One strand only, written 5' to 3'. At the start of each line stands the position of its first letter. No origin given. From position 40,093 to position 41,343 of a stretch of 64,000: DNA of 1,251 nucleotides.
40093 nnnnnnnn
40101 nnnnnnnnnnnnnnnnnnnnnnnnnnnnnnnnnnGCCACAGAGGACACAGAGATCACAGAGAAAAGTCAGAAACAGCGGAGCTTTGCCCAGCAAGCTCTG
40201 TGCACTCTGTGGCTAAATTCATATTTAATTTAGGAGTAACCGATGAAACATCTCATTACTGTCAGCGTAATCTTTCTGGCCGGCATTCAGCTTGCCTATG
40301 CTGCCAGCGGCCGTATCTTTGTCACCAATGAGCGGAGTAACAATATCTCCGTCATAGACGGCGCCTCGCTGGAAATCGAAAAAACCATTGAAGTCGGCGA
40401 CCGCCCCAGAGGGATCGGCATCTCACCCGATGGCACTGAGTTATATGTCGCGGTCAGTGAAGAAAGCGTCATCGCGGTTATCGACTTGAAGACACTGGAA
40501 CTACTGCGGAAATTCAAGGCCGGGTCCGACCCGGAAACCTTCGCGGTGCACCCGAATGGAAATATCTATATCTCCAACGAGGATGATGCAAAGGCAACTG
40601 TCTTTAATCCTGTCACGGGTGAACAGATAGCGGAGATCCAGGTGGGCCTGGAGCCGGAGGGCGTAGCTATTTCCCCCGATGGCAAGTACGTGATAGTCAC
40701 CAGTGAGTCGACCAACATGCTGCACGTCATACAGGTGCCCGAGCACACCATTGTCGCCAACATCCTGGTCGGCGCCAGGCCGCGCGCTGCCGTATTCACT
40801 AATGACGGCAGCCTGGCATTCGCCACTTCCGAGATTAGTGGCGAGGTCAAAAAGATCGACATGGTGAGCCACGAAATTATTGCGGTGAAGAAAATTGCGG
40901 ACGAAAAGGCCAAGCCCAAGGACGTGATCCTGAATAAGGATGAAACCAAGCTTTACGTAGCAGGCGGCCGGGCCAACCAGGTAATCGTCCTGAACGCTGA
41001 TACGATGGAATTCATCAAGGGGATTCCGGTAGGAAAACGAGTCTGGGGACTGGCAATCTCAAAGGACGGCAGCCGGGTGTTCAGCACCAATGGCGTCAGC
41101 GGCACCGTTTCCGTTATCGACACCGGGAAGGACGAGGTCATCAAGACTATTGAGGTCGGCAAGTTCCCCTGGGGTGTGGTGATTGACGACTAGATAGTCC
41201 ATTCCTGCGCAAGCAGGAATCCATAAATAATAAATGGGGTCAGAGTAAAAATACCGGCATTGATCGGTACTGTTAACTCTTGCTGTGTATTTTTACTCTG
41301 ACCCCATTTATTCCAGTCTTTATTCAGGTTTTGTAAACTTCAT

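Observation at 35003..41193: Tungsten AOR operon shares a divergent promoter with PQQ-alcohol-dehydrogenase accessory genes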

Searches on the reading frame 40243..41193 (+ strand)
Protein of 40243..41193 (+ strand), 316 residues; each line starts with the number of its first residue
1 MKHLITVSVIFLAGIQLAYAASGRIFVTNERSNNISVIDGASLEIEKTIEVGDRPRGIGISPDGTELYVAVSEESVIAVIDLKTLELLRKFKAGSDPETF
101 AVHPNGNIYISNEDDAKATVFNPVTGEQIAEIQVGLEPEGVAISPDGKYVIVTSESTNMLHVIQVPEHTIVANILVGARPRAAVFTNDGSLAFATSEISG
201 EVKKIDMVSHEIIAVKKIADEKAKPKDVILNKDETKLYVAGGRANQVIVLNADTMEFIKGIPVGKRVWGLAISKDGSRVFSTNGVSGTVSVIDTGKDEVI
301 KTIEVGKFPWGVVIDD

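Call 3: search_protein_families(library=pfam, proteins=[window:40243-41193:+])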
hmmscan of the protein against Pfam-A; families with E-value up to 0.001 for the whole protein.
window:40243-41193:+ (316 aa): 22 families
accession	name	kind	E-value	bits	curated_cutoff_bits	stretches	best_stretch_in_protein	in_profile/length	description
PF21783.3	YNCE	-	2.3e-18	67.1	27.1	3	18-110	35-127/339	YNCE-like beta-propeller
PF25174.1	Beta-prop_THOC3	-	9.5e-18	64.6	305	2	101-307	53-255/272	THOC3 beta-propeller domain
PF10282.15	Lactonase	-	2.7e-14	53.6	21.7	1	177-294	190-320/344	Lactonase, 7-bladed beta-propeller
PF23414.1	Beta-prop_EML_2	-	4.1e-13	49.7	90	1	100-177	4-80/266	Echinoderm microtubule-associated protein second beta-propeller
PF02239.22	Cytochrom_D1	-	6.2e-12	45.2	25.5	0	19-93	43-117/368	Cytochrome D1 heme domain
PF16819.11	DUF5074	-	3.1e-09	36.8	27.2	0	20-114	151-247/353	Domain of unknown function (DUF5074)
PF08450.18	SGL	-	9.7e-09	35.6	26.3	1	33-135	115-223/246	SMP-30/Gluconolactonase/LRE-like region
PF24814.1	WD40_Prp19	-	1.2e-07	31.5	320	1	66-190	104-233/281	Prp19 WD40 domain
PF01436.27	NHL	-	2.7e-07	30.7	20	0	96-112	3-19/28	NHL repeat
PF23393.2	Beta-prop_WDR90_POC16_2nd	-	1.3e-05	25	60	0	69-156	10-99/291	WDR90/POC16, second beta-propeller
PF01731.26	Arylesterase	-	2.7e-05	24.7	21.3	0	127-165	45-83/86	Arylesterase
PF24807.1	WD40_CDC20-Fz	-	2.9e-05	24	200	0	17-282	23-283/292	CDC20/Fizzy WD40 domain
PF04053.20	B-prop_COPA_B_2nd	-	3.6e-05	23.8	57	0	11-92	66-144/248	COPA/B second beta-propeller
PF24796.1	WDR55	-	3.8e-05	23.3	200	0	56-156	57-158/296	WDR55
PF23749.1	DUF7165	-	5.8e-05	22.5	26.7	0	16-108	26-120/442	Domain of unknown function (DUF7165)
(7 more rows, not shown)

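Call 4: search_protein_families(library=ncbifam, proteins=[window:40243-41193:+])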
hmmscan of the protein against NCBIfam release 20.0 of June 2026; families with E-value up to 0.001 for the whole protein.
window:40243-41193:+ (316 aa): 12 families
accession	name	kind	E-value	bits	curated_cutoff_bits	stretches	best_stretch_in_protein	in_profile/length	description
TIGR03866.1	PQQ_ABC_repeats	subfamily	1.1e-101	340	287.3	1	19-315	7-309/310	PQQ-dependent catabolism-associated beta-propeller protein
TIGR02276.1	beta_rpt_yvtn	repeat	3.1e-49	164.7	27.85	4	275-315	2-42/42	beta-propeller repeat protein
NF052460.1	L-NosZ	equivalog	8.4e-31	107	700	3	185-314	94-223/480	clade III lactonase-type nitrous-oxide reductase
NF052340.1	hydrazine_beta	equivalog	2.3e-30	105.9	560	3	138-261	35-157/372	hydrazine synthase subunit beta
NF052342.1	hydrazine_BC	exception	2.1e-23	82.4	1250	3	138-241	41-141/690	hydrazine synthase subunit beta-gamma fusion subunit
NF052280.1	7_blade_YncE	equivalog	1e-20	73.8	400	2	169-305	66-210/338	7-bladed beta-propeller protein YncE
NF048007.1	MmpL3Stblzr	equivalog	1.5e-15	57.2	600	2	110-314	65-275/366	MmpL3/TtfA transport complex stabilizer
NF038117.1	choice_anch_I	subfamily_domain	4.4e-11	42.3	300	1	118-266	77-218/458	choice-of-anchor I family protein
TIGR03907.1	QH_beta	equivalog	1e-09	38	223.2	0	26-94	4-74/338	quinohemoprotein amine dehydrogenase subunit beta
TIGR04244.1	nitrous_NosZ_RR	equivalog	1.4e-06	27.2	625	0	31-88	290-350/627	TAT-dependent nitrous-oxide reductase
NF038015.2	AztD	exception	2.5e-06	26.5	400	0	150-270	238-351/356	zinc metallochaperone AztD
NF008258.1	PRK11028.1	equivalog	0.00016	20.9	370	0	32-168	102-261/330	6-phosphogluconolactonase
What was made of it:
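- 40243..41193 (+): Exported YVTN beta-propeller, PedA2-like (316 aa). TIGR03866 at 340 bits against a cut-off of 287.3 (call 4).
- Checked: Propeller, 40243-41193(+): TIGR03866 at 340 bits against a cut-off of 287.3 (call 4).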

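Call 23: search_solved_structures(query=window:40243-41193:+, max_evalue=0.001)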
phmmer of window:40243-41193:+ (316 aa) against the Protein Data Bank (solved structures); distinct sequences matched with E-value up to 0.001: 81 (the best 60 are shown).
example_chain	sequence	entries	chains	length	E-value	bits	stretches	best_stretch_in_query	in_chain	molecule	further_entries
1l0q_A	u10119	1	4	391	5.6e-44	153.7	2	24-183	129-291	Surface layer protein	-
5c2v_B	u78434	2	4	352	1.3e-19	73.7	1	25-171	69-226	HYDRAZINE SYNTHASE BETA SUBUNIT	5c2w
6y7o_A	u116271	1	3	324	4.7e-15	58.8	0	67-133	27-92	Tako8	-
6g6m_A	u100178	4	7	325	4.9e-15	58.7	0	67-133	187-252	Tako8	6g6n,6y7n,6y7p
3bws_A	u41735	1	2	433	1.9e-12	50.2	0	24-71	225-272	protein Lp49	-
3vgz_A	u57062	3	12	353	7.6e-11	44.9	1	20-75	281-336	Uncharacterized protein YncE | PQQ-dependent catabolism-associated beta-propeller protein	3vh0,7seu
3u4y_A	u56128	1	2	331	7.7e-09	38.4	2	125-263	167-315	uncharacterized protein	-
5yzv_A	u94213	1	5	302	1.9e-08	37.1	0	15-153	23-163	Probable serine/threonine-protein kinase PkwA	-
3scy_A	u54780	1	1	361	2.5e-06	30.1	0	141-241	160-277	Hypothetical bacterial 6-phosphogluconolactonase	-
3fgb_A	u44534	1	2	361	2.8e-06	30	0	49-164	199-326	uncharacterized protein Q89ZH8_BACTN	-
4qrj_A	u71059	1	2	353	4e-06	29.5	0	142-203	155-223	putative 6-phosphogluconolactonase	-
3n0d_A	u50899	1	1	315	6.9e-06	28.7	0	17-154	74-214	WD repeat-containing protein 5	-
6ufx_A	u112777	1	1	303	7.3e-06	28.6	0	17-154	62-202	WD repeat-containing protein 5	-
10tc_A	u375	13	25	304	7.4e-06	28.6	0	17-154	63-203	WD repeat-containing protein 5 | WDR5 | WD repeat domain 5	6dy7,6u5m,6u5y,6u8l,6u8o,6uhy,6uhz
6pg4_A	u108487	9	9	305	7.5e-06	28.6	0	17-154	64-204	WD repeat-containing protein 5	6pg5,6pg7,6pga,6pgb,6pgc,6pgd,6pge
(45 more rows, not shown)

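Call 46: find_homologous_proteins(query=window:40243-41193:+, max_evalue=1e-20)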
Query window:40243-41193:+ (316 aa): 2024 proteins with E <= 1e-20 among 8000 candidates; the best 120 are listed.
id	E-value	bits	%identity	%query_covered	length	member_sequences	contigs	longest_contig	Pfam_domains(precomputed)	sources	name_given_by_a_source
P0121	3.8e-175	599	87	100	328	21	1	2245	PF25174.2,PF24814.2,PF23381.2,PF25175.2,PF21783.3,PF02239.23,PF24684.2,PF24796.2,PF08450.19,PF22494.4,PF23393.3,PF10282.16,PF24807.2,PF16819.12,PF23414.2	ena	-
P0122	5.0e-172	589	85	100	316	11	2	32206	PF25174.2,PF24814.2,PF24805.2,PF23381.2,PF25175.2,PF21783.3,PF02239.23,PF24796.2,PF08450.19,PF22494.4,PF23393.3,PF10282.16,PF06433.18,PF24807.2,PF16819.12,PF23414.2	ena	-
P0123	1.7e-168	577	84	100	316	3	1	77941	PF25174.2,PF24814.2,PF23381.2,PF01731.27,PF21783.3,PF02239.23,PF01436.28,PF08450.19,PF22494.4,PF23393.3,PF10282.16,PF13449.13,PF24807.2,PF16819.12,PF23414.2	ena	-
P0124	1.4e-166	571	82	100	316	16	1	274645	PF25174.2,PF24814.2,PF23381.2,PF21783.3,PF02239.23,PF24796.2,PF01436.28,PF08450.19,PF22494.4,PF10282.16,PF16819.12,PF23414.2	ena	-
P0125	3.1e-166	570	83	100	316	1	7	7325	PF25174.2,PF24814.2,PF23381.2,PF21783.3,PF02239.23,PF24796.2,PF01436.28,PF08450.19,PF22494.4,PF23393.3,PF10282.16,PF06433.18,PF24807.2,PF16819.12,PF23414.2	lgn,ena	-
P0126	8.1e-166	568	82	100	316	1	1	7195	PF25174.2,PF24814.2,PF23381.2,PF21783.3,PF02239.23,PF24796.2,PF01436.28,PF08450.19,PF22494.4,PF23393.3,PF10282.16,PF06433.18,PF24807.2,PF16819.12,PF23414.2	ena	-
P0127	7.9e-161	552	81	100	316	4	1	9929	PF22494.4,PF10282.16,PF25174.2,PF24814.2,PF23381.2,PF21783.3,PF02239.23,PF24684.2,PF01436.28,PF08450.19,PF23414.2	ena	-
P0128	9.9e-159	545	79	100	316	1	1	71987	PF22494.4,PF10282.16,PF25174.2,PF24814.2,PF23381.2,PF21783.3,PF02239.23,PF01436.28,PF08450.19,PF23414.2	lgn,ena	-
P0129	3.0e-153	527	76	100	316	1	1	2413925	PF25174.2,PF24814.2,PF23381.2,PF21783.3,PF24817.2,PF02239.23,PF24796.2,PF01436.28,PF08450.19,PF22494.4,PF10282.16,PF24807.2,PF16819.12,PF23414.2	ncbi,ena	-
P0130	4.7e-148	510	75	100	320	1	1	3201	PF25174.2,PF24814.2,PF24805.2,PF23381.2,PF25175.2,PF21783.3,PF02239.23,PF24796.2,PF01436.28,PF08450.19,PF22494.4,PF10282.16,PF24807.2,PF16819.12,PF23414.2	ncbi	ncbi:MAG: PQQ-dependent catabolism-associated beta-propeller protein [Gammaproteobacteria bacterium]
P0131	8.2e-147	506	74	97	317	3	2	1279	PF25174.2,PF24814.2,PF24805.2,PF23381.2,PF01731.27,PF21783.3,PF02239.23,PF01436.28,PF08450.19,PF22494.4,PF10282.16,PF16819.12,PF23414.2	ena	-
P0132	1.1e-146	506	74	97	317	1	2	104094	PF25174.2,PF24814.2,PF24805.2,PF23381.2,PF21783.3,PF02239.23,PF01436.28,PF08450.19,PF22494.4,PF10282.16,PF16819.12,PF23414.2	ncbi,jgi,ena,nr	ncbi:MAG: PQQ-dependent catabolism-associated beta-propeller protein [Gammaproteobacteria bacterium]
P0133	2.5e-146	505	75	97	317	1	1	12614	PF25174.2,PF24814.2,PF24805.2,PF23381.2,PF01731.27,PF21783.3,PF02239.23,PF01436.28,PF08450.19,PF22494.4,PF10282.16,PF16819.12,PF23414.2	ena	-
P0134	5.5e-146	503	74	97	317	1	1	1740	PF25174.2,PF24814.2,PF23381.2,PF01731.27,PF21783.3,PF02239.23,PF01436.28,PF08450.19,PF22494.4,PF10282.16,PF16819.12,PF23414.2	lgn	-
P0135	5.5e-146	503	74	97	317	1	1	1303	PF22494.4,PF10282.16,PF25174.2,PF24814.2,PF23381.2,PF21783.3,PF02239.23,PF16819.12,PF01436.28,PF08450.19,PF23414.2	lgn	-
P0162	6.5e-139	480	70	100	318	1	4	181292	PF25174.2,PF24814.2,PF23381.2,PF01731.27,PF21783.3,PF02239.23,PF08450.19,PF22494.4,PF23393.3,PF05096.19,PF10282.16,PF16819.12,PF23414.2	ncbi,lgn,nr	ncbi:MAG: PQQ-dependent catabolism-associated beta-propeller protein [Proteobacteria bacterium]|nr:P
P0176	3.1e-138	478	71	97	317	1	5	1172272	PF25174.2,PF24814.2,PF23381.2,PF01731.27,PF21783.3,PF02239.23,PF01436.28,PF08450.19,PF22494.4,PF23393.3,PF10282.16,PF24807.2,PF16819.12,PF23414.2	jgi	jgi:PQQ-dependent catabolism-associated beta-propeller protein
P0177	3.2e-138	478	70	100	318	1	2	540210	PF25174.2,PF24814.2,PF24805.2,PF23381.2,PF01731.27,PF21783.3,PF02239.23,PF01436.28,PF08450.19,PF22494.4,PF23393.3,PF05096.19,PF10282.16,PF16819.12,PF23414.2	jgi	jgi:PQQ-dependent catabolism-associated beta-propeller protein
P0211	1.8e-136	472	67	100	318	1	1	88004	PF25168.2,PF25174.2,PF24814.2,PF24805.2,PF23381.2,PF01731.27,PF12894.14,PF25175.2,PF21783.3,PF24817.2,PF02239.23,PF24796.2,PF01436.28,PF08450.19,PF22494.4,PF23393.3,PF05096.19,PF10282.16,PF25172.2,PF24807.2,PF16819.12,PF00400.39,PF23414.2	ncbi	-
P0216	3.0e-136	471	68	100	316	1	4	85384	PF25174.2,PF24814.2,PF24805.2,PF23381.2,PF25175.2,PF21783.3,PF02239.23,PF24796.2,PF01436.28,PF08450.19,PF22494.4,PF23393.3,PF10282.16,PF13449.13,PF24807.2,PF16819.12,PF23414.2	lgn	-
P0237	4.6e-135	468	69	99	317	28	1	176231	PF25174.2,PF24814.2,PF24805.2,PF23381.2,PF01731.27,PF12894.14,PF25175.2,PF21783.3,PF24817.2,PF02239.23,PF24796.2,PF01436.28,PF08450.19,PF22494.4,PF23393.3,PF10282.16,PF24807.2,PF26550.2,PF16819.12,PF00400.39,PF23414.2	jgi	jgi:PQQ-dependent catabolism-associated beta-propeller protein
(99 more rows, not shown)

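Call 47: find_encoding_contigs(protein=P0176, flank=10000, max_places=2)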
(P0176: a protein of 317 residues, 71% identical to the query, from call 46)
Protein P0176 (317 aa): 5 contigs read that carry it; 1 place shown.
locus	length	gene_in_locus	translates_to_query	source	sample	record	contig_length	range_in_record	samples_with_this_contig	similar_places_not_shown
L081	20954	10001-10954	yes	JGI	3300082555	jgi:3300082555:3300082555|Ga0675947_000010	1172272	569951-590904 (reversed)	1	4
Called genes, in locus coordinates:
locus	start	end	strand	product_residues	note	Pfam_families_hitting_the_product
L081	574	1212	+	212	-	PF01618:MotA_ExbB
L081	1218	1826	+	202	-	-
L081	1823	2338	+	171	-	-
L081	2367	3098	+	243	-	PF21347:DUF3108_like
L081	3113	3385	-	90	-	-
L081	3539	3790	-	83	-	PF14451:Ub-Mut7C (weak), PF02597:ThiS (weak)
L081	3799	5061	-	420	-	PF01266:DAO (faint), PF03486:HI0933_like (faint), PF05834:Lycopene_cycl (faint), PF07992:Pyr_redox_2, PF13450:NAD_binding_8 (faint), PF13738:Pyr_redox_3, PF00070:Pyr_redox, PF01593:Amino_oxidase (weak), +1 more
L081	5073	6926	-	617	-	PF02730:AFOR_N, PF01314:AFOR_C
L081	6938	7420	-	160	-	PF12797:Fer4_2 (faint), PF13237:Fer4_10 (faint), PF00037:Fer4 (faint), PF12800:Fer4_4 (faint), PF12838:Fer4_7 (weak), PF13247:Fer4_11, PF14697:Fer4_21 (weak), PF25160:LdpA_Fe-S-bd (weak), +3 more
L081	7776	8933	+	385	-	PF26965:MimR_N, PF02954:HTH_8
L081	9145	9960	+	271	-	-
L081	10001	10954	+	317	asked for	PF24807:WD40_CDC20-Fz (faint), PF01436:NHL (faint), PF01731:Arylesterase (faint), PF02239:Cytochrom_D1 (faint), PF23381:Beta-prop_IFT122_1st, PF21783:YNCE (weak), PF25174:Beta-prop_THOC3, PF10282:Lactonase (weak), +6 more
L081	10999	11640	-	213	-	PF00072:Response_reg, PF00196:GerE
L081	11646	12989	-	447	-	PF16448:LapD_MoxY_N (weak), PF00672:HAMP (faint), PF07730:HisKA_3, PF02518:HATPase_c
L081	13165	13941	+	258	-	PF11932:DUF3450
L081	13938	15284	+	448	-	PF01618:MotA_ExbB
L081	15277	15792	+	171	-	PF01618:MotA_ExbB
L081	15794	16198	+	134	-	PF02472:ExbD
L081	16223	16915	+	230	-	PF03544:TonB_C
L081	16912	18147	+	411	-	PF12895:ANAPC3 (faint), PF07719:TPR_2 (faint), PF13174:TPR_6 (faint), PF13181:TPR_8 (faint), PF13428:TPR_14 (faint), PF14559:TPR_19 (faint), PF21545:T7SS_EccA1_N (faint), PF00515:TPR_1 (faint), +3 more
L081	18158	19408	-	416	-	PF00072:Response_reg, PF00069:Pkinase, PF07714:PK_Tyr_Ser-Thr, PF03109:ABC1 (weak)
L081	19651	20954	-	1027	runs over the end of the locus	PF00873:ACR_tran, PF03176:MMPL (faint)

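Call 48: find_encoding_contigs(protein=P0177, flank=10000, max_places=2)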
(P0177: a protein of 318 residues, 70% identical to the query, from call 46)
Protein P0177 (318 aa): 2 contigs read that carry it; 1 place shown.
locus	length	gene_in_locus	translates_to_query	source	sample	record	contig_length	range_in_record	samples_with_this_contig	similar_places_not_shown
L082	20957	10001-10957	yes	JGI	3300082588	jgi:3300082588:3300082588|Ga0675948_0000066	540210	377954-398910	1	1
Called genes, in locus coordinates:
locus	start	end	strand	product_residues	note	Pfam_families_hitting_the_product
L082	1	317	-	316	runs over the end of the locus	PF00561:Abhydrolase_1, PF12146:Hydrolase_4, PF12697:Abhydrolase_6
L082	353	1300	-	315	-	PF09851:SHOCT (weak)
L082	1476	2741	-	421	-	-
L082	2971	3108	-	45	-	-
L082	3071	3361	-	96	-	-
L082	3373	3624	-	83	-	PF14451:Ub-Mut7C (weak)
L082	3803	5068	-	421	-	PF01266:DAO (faint), PF03486:HI0933_like (faint), PF07992:Pyr_redox_2, PF13450:NAD_binding_8 (faint), PF13454:NAD_binding_9 (faint), PF13738:Pyr_redox_3 (faint), PF00070:Pyr_redox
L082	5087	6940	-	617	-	PF02730:AFOR_N, PF01314:AFOR_C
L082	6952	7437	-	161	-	PF00037:Fer4 (faint), PF12797:Fer4_2 (faint), PF12837:Fer4_6 (weak), PF13237:Fer4_10 (faint), PF25160:LdpA_Fe-S-bd (faint), PF12838:Fer4_7 (weak), PF13247:Fer4_11, PF14697:Fer4_21 (weak), +3 more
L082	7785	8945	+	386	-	PF26965:MimR_N, PF02954:HTH_8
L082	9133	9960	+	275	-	-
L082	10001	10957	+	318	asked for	PF22494:choice_anch_I (weak), PF24814:WD40_Prp19 (weak), PF23381:Beta-prop_IFT122_1st, PF21783:YNCE, PF22494:choice_anch_I (weak), PF23414:Beta-prop_EML_2 (weak), PF25174:Beta-prop_THOC3, PF10282:Lactonase (weak), +9 more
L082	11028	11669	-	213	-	PF00072:Response_reg, PF00196:GerE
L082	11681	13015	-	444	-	PF16448:LapD_MoxY_N (weak), PF07730:HisKA_3, PF02518:HATPase_c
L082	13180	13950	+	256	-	PF11932:DUF3450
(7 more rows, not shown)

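Call 49: find_encoding_contigs(protein=P0162, flank=10000, max_places=2)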
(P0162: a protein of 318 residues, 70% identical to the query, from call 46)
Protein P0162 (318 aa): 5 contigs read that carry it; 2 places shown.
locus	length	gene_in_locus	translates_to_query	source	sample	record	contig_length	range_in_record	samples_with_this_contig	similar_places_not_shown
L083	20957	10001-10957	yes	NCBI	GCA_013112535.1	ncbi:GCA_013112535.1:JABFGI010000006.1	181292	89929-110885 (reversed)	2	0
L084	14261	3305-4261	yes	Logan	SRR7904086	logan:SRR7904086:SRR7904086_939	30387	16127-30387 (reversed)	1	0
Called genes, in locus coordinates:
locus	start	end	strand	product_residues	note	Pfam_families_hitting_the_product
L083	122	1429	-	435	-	-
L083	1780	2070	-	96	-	-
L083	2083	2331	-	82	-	PF02597:ThiS (weak)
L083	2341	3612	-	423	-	PF01266:DAO (faint), PF03486:HI0933_like (faint), PF05834:Lycopene_cycl (faint), PF07992:Pyr_redox_2, PF13450:NAD_binding_8 (faint), PF13454:NAD_binding_9 (faint), PF13738:Pyr_redox_3 (faint), PF00070:Pyr_redox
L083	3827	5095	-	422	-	PF03486:HI0933_like (faint), PF07992:Pyr_redox_2, PF13454:NAD_binding_9 (faint), PF13738:Pyr_redox_3, PF00070:Pyr_redox (weak)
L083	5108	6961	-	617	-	PF02730:AFOR_N, PF01314:AFOR_C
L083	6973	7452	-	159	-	PF00037:Fer4 (faint), PF12797:Fer4_2 (faint), PF12837:Fer4_6 (faint), PF13237:Fer4_10 (faint), PF13484:Fer4_16 (faint), PF13247:Fer4_11, PF14697:Fer4_21 (weak), PF12838:Fer4_7 (weak), +3 more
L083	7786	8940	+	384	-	PF26965:MimR_N, PF02954:HTH_8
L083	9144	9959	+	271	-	-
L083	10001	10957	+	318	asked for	PF21783:YNCE (weak), PF01731:Arylesterase (faint), PF02239:Cytochrom_D1 (faint), PF23381:Beta-prop_IFT122_1st, PF21783:YNCE (weak), PF22494:choice_anch_I (weak), PF10282:Lactonase (weak), PF21783:YNCE (weak), +7 more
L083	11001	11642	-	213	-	PF00072:Response_reg, PF00196:GerE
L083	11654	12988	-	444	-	PF16448:LapD_MoxY_N, PF07730:HisKA_3, PF02518:HATPase_c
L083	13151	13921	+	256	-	PF11932:DUF3450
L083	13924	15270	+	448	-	PF01618:MotA_ExbB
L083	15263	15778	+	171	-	PF01618:MotA_ExbB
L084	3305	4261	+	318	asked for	PF21783:YNCE (weak), PF01731:Arylesterase (faint), PF02239:Cytochrom_D1 (faint), PF23381:Beta-prop_IFT122_1st, PF21783:YNCE (weak), PF22494:choice_anch_I (weak), PF10282:Lactonase (weak), PF21783:YNCE (weak), +7 more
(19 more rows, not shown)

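Call 50: find_encoding_contigs(protein=P0211, flank=10000, max_places=1)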
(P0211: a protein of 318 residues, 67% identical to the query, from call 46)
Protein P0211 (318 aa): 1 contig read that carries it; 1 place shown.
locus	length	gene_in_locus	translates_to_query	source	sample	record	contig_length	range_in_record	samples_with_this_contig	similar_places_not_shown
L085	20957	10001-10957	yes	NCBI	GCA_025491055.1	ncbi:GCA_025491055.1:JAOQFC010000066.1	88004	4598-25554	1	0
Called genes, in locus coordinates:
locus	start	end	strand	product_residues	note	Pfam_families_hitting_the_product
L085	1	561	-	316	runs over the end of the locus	PF00561:Abhydrolase_1, PF12146:Hydrolase_4, PF12697:Abhydrolase_6 (weak)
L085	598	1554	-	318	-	PF09851:SHOCT (faint)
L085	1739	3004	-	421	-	-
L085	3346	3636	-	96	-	-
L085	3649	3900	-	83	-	PF14451:Ub-Mut7C (weak)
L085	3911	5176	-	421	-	PF01266:DAO (faint), PF03486:HI0933_like (faint), PF07992:Pyr_redox_2, PF13450:NAD_binding_8 (faint), PF13454:NAD_binding_9 (faint), PF13738:Pyr_redox_3 (faint), PF00070:Pyr_redox, PF01593:Amino_oxidase (weak)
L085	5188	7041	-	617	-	PF02730:AFOR_N, PF01314:AFOR_C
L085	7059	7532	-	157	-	PF00037:Fer4 (faint), PF12797:Fer4_2 (faint), PF12837:Fer4_6 (weak), PF12838:Fer4_7 (weak), PF13247:Fer4_11, PF14697:Fer4_21 (weak), PF12838:Fer4_7 (weak), PF13237:Fer4_10 (weak), +4 more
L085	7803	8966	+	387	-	PF26965:MimR_N, PF02954:HTH_8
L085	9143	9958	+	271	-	PF13458:Peripla_BP_6 (faint)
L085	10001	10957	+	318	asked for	PF23381:Beta-prop_IFT122_1st (weak), PF24814:WD40_Prp19 (weak), PF22494:choice_anch_I (weak), PF23381:Beta-prop_IFT122_1st, PF22494:choice_anch_I (weak), PF23414:Beta-prop_EML_2 (weak), PF25174:Beta-prop_THOC3, PF10282:Lactonase, +17 more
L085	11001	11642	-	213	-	PF00072:Response_reg, PF00196:GerE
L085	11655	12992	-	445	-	PF16448:LapD_MoxY_N (weak), PF07730:HisKA_3, PF02518:HATPase_c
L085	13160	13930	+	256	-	PF11932:DUF3450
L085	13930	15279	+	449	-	PF01618:MotA_ExbB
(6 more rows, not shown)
